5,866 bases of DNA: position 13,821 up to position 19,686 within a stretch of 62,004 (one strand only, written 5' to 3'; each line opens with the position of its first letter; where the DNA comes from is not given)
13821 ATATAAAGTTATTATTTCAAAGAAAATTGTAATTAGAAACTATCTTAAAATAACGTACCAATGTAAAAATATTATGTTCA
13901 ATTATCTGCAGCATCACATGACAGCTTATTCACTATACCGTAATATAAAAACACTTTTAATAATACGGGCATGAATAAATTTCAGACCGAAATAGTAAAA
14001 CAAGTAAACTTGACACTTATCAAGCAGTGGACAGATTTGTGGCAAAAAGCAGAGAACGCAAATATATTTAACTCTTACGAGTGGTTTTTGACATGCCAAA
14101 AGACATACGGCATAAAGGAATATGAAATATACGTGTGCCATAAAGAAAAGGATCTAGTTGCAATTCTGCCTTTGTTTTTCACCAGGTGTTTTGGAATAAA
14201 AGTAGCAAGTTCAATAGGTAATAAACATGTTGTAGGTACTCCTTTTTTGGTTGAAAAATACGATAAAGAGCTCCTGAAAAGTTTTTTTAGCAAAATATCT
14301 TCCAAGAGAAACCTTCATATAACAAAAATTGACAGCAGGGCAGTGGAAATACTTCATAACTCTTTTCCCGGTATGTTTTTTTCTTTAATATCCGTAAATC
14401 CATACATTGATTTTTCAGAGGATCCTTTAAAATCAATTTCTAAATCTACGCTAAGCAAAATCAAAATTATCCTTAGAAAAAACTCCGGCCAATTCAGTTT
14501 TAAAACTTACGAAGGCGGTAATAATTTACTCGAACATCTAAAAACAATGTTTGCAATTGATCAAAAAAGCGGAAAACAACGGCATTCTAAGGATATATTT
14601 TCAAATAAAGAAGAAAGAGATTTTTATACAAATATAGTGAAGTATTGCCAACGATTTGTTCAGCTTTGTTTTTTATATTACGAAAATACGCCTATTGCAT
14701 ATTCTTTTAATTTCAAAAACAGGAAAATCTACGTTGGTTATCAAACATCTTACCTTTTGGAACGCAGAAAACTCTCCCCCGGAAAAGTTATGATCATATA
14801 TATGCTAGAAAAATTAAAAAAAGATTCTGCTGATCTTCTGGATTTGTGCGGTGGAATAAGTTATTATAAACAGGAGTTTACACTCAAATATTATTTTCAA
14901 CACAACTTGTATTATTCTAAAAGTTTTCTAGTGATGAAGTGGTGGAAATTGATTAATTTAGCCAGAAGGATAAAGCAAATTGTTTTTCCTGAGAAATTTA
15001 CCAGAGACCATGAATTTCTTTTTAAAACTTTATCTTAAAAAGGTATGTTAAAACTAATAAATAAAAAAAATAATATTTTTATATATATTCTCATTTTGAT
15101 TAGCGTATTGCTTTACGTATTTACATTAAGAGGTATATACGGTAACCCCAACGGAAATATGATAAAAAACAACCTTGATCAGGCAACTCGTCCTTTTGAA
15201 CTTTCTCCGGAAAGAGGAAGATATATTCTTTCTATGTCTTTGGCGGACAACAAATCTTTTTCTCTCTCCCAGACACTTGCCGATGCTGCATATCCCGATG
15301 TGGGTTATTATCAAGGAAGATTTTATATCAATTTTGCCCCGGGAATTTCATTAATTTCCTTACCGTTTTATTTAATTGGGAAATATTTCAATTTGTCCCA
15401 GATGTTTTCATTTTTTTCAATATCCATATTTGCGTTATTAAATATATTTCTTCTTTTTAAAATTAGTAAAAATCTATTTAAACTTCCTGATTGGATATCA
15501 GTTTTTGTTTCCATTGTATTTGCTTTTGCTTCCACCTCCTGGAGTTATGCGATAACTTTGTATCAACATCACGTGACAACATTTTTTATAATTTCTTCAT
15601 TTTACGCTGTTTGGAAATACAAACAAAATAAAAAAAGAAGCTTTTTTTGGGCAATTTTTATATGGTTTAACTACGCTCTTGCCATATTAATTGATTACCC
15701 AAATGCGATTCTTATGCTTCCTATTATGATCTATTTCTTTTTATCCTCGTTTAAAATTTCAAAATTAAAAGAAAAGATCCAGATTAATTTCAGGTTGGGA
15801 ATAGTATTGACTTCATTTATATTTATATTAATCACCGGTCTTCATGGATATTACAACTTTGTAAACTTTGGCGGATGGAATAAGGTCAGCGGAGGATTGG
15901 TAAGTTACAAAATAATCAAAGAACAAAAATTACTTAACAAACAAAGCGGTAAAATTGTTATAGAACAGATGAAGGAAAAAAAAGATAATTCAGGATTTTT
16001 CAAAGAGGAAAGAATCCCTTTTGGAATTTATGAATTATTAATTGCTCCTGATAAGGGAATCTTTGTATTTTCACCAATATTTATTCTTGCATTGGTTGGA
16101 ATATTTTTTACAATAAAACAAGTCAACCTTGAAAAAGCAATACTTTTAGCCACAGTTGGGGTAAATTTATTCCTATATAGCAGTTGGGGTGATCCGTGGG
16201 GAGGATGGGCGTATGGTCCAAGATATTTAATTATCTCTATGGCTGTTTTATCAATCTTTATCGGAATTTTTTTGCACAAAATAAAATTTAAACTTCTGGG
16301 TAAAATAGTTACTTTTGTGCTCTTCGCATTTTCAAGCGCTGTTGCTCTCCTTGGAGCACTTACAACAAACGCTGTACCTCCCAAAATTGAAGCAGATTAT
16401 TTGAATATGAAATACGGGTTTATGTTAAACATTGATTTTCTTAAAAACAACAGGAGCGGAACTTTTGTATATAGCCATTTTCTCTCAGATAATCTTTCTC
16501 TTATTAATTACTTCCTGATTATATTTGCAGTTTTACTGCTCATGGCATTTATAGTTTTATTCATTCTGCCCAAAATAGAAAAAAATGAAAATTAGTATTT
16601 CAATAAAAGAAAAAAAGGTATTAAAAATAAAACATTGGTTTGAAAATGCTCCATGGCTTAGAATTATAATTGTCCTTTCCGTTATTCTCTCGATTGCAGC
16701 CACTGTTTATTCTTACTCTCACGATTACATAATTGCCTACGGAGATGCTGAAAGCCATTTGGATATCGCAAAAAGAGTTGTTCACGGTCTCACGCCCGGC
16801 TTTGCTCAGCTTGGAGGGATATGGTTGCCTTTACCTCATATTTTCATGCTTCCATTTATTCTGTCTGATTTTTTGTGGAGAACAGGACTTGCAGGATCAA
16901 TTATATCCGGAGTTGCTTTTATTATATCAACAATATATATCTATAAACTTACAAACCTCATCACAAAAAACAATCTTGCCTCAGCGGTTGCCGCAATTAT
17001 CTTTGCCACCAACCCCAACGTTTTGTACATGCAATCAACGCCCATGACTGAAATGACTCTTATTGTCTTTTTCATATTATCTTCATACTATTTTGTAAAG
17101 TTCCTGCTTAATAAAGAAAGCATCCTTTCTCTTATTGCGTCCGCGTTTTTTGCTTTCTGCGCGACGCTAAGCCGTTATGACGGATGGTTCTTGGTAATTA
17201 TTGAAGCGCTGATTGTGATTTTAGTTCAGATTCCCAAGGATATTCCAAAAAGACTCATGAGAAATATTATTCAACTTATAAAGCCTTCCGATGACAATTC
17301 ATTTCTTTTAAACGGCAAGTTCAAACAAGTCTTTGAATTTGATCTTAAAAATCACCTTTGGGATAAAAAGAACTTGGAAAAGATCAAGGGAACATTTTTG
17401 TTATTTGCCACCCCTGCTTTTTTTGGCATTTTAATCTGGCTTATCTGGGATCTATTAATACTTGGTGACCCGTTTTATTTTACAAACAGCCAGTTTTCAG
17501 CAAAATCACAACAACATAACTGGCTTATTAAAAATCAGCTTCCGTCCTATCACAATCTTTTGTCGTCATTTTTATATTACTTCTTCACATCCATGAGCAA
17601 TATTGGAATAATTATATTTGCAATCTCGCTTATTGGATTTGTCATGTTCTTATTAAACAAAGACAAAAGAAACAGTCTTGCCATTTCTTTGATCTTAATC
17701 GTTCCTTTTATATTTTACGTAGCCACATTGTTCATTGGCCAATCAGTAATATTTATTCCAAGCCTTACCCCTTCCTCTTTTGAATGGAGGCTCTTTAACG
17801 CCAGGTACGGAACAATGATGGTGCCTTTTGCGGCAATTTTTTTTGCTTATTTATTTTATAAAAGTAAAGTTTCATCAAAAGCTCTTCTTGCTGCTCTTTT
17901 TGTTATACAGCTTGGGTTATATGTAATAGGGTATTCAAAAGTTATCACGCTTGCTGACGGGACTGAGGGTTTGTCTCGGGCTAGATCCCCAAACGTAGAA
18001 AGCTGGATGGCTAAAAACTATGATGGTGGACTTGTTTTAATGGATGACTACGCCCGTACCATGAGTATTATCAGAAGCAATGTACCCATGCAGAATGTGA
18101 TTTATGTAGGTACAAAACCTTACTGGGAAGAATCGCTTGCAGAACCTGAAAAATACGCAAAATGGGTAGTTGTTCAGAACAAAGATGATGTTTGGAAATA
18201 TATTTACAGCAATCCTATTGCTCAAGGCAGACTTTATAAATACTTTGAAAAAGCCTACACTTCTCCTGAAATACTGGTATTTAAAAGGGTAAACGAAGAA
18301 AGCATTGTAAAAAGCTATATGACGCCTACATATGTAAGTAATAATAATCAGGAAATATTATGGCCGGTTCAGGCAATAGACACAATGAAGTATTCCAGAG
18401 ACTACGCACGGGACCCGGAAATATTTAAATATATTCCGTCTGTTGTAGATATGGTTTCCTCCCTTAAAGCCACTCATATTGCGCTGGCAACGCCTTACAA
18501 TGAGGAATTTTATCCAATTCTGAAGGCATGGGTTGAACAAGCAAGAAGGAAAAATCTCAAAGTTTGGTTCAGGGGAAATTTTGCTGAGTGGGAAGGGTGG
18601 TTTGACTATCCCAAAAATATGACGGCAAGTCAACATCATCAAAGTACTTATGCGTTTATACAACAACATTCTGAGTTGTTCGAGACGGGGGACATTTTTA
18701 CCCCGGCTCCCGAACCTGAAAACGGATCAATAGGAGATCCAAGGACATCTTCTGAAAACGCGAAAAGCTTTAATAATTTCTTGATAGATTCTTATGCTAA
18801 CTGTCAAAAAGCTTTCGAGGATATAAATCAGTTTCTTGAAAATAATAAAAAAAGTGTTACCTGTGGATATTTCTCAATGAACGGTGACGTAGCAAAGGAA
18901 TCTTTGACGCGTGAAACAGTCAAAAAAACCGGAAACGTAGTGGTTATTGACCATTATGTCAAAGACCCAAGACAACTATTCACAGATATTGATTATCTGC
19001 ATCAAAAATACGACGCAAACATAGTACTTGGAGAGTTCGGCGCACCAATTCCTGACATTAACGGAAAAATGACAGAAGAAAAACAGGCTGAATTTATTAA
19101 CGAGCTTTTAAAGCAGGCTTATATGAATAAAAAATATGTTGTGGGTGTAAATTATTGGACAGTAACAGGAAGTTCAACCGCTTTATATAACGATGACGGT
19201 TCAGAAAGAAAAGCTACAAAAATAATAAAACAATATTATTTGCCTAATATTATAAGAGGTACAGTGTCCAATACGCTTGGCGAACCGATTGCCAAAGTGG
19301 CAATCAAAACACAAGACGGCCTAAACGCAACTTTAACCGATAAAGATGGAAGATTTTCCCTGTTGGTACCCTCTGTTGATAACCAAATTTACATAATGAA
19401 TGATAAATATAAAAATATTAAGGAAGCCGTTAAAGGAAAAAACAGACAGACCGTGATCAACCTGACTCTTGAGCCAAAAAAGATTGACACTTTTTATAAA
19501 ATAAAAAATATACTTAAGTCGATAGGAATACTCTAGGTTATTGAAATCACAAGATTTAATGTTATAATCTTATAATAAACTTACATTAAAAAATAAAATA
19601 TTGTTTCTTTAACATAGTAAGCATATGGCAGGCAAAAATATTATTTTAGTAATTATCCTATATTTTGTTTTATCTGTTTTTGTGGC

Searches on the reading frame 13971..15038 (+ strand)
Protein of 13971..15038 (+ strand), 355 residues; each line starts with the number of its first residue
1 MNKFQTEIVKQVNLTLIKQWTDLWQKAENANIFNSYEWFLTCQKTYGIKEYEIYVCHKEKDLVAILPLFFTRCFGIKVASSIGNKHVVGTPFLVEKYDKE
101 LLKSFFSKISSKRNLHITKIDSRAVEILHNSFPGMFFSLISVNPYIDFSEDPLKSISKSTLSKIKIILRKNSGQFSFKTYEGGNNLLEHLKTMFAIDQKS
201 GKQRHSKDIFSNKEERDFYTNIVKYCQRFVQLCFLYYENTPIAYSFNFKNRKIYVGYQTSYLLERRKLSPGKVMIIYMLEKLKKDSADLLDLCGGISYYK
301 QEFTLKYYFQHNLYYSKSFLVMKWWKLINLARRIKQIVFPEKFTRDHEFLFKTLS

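Call 99: search_protein_families(library=pfam, proteins=[window:13971-15038:+], max_evalue=0.0001)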
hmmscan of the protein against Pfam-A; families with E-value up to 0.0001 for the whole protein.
window:13971-15038:+ (355 aa): 1 family
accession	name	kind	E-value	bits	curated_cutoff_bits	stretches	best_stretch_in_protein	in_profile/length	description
PF13480.13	Acetyltransf_6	-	6.7e-16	59.2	22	1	172-301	17-143/143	Acetyltransferase (GNAT) domain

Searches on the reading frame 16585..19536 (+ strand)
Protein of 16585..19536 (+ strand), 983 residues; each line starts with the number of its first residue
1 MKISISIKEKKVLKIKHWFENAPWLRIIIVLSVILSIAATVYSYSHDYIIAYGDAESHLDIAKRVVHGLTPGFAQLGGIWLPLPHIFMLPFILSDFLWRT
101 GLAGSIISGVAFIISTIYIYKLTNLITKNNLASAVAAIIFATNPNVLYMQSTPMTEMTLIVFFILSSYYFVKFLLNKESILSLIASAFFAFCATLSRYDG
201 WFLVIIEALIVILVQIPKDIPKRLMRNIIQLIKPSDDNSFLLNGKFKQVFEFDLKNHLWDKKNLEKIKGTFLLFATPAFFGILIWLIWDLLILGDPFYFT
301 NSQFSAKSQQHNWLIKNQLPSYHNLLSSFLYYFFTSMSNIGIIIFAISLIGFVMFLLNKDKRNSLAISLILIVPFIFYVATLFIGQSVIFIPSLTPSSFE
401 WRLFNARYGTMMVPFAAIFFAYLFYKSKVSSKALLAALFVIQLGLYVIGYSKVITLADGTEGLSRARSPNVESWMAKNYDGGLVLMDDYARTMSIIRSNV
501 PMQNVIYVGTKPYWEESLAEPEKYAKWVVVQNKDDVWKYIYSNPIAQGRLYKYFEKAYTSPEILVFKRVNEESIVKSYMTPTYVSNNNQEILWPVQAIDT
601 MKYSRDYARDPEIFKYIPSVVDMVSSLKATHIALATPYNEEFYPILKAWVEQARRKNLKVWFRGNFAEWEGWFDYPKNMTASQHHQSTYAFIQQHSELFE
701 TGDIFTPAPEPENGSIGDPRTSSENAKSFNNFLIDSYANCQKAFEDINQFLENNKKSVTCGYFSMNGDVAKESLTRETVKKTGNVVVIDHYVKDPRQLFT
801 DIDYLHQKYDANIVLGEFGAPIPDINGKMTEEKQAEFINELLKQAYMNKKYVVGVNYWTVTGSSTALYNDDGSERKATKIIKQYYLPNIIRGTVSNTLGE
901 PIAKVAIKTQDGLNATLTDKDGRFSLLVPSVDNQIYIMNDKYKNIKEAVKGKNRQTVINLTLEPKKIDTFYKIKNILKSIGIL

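Call 99: search_protein_families(library=pfam, proteins=[window:16585-19536:+], max_evalue=0.0001)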
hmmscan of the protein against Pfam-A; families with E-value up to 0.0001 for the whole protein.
window:16585-19536:+ (983 aa): 2 families
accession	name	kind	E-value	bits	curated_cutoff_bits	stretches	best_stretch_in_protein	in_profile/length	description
PF13715.12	CarbopepD_reg_2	-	5e-06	26.9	32.2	1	890-967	1-81/88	CarboxypepD_reg-like domain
PF13620.12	CarboxypepD_reg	-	1.6e-05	25.6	32.3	1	890-962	2-81/82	Carboxypeptidase regulatory-like domain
